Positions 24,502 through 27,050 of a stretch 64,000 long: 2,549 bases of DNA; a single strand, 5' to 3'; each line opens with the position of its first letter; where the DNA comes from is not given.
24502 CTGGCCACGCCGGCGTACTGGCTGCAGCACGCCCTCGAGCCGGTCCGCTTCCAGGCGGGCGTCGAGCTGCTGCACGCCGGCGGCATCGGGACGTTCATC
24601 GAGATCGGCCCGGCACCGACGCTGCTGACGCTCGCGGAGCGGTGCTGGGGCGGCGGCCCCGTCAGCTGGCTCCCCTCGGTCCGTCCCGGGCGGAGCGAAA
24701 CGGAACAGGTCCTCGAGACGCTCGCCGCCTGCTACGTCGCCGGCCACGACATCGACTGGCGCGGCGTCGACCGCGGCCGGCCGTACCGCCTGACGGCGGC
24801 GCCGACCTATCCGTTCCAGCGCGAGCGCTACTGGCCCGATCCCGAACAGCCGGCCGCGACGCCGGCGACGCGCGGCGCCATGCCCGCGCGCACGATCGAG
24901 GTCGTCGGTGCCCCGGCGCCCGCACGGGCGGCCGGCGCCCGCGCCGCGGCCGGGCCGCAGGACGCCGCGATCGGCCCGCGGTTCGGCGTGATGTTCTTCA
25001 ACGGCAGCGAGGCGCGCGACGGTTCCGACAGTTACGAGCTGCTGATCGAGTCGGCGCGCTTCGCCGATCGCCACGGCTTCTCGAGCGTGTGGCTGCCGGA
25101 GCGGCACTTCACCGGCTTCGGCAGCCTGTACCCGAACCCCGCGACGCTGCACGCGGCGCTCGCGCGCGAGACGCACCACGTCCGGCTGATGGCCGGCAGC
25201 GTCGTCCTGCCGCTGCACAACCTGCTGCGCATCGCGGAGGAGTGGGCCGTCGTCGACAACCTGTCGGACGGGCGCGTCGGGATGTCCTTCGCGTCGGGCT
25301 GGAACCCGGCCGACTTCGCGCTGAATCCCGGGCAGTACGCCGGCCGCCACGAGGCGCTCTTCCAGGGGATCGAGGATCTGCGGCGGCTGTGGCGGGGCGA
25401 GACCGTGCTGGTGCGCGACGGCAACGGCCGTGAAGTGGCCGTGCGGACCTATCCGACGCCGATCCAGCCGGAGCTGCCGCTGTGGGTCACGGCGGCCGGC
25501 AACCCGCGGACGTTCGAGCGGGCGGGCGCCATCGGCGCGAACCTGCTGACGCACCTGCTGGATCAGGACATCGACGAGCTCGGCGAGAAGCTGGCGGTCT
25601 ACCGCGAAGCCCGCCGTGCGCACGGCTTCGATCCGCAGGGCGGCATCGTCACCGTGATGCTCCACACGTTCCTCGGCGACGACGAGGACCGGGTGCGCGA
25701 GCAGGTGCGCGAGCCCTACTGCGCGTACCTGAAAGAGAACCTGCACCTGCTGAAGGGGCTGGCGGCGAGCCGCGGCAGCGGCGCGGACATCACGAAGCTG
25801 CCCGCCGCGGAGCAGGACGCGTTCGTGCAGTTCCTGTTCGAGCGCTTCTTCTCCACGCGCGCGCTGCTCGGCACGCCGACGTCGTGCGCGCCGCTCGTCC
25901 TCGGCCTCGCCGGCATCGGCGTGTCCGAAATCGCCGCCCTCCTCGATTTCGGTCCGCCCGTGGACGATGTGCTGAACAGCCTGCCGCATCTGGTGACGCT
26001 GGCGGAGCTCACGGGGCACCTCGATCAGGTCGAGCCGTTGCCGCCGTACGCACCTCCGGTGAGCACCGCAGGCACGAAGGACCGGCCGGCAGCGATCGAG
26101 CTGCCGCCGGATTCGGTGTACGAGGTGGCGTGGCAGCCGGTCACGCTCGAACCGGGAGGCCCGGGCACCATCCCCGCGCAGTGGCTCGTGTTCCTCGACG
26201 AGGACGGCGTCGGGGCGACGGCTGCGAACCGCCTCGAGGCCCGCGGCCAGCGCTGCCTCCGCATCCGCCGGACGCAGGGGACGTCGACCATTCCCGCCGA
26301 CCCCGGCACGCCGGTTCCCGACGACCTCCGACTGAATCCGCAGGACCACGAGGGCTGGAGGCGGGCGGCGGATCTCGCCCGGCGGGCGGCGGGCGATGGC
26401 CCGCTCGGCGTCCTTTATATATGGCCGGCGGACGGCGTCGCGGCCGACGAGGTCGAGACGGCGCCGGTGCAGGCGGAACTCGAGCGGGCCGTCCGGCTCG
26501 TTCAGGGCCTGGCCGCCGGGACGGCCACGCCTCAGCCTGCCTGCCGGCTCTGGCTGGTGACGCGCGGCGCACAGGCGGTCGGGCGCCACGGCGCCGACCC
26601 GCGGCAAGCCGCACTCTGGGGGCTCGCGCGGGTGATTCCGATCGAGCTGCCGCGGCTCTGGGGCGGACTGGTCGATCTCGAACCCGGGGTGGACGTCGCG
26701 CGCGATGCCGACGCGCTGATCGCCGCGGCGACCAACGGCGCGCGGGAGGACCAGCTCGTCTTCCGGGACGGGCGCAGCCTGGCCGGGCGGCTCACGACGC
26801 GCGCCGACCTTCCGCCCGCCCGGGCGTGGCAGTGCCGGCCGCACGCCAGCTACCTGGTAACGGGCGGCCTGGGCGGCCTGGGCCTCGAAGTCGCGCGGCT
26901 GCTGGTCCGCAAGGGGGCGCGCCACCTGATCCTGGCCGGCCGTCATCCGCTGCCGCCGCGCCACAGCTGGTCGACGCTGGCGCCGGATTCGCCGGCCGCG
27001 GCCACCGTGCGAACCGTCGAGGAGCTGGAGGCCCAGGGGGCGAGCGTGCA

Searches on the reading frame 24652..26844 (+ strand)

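Call 16: search_protein_families(library=pfam, proteins=[window:24652-26844:+], max_evalue=10)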
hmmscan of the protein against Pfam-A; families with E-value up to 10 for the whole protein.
window:24652-26844:+ (731 aa): 1 family
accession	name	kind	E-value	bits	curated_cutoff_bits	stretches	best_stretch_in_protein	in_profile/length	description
PF00296.26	Bac_luciferase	-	2.5e-44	152.4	27.9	1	110-425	2-313/314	Luciferase-like monooxygenase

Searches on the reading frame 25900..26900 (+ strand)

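Call 15: search_protein_families(library=pfam, proteins=[window:25900-26900:+], max_evalue=1)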
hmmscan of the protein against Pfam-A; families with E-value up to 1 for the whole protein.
window:25900-26900:+ (333 aa): 1 family
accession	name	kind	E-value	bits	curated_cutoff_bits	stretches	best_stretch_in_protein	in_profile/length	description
PF08659.16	KR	-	0.043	14.2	22.6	1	316-333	1-18/180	KR domain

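Call 16: search_protein_families(library=pfam, proteins=[window:25927-26844:+], max_evalue=10)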
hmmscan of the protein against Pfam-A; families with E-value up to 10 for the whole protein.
window:25927-26844:+ (306 aa): 0 families
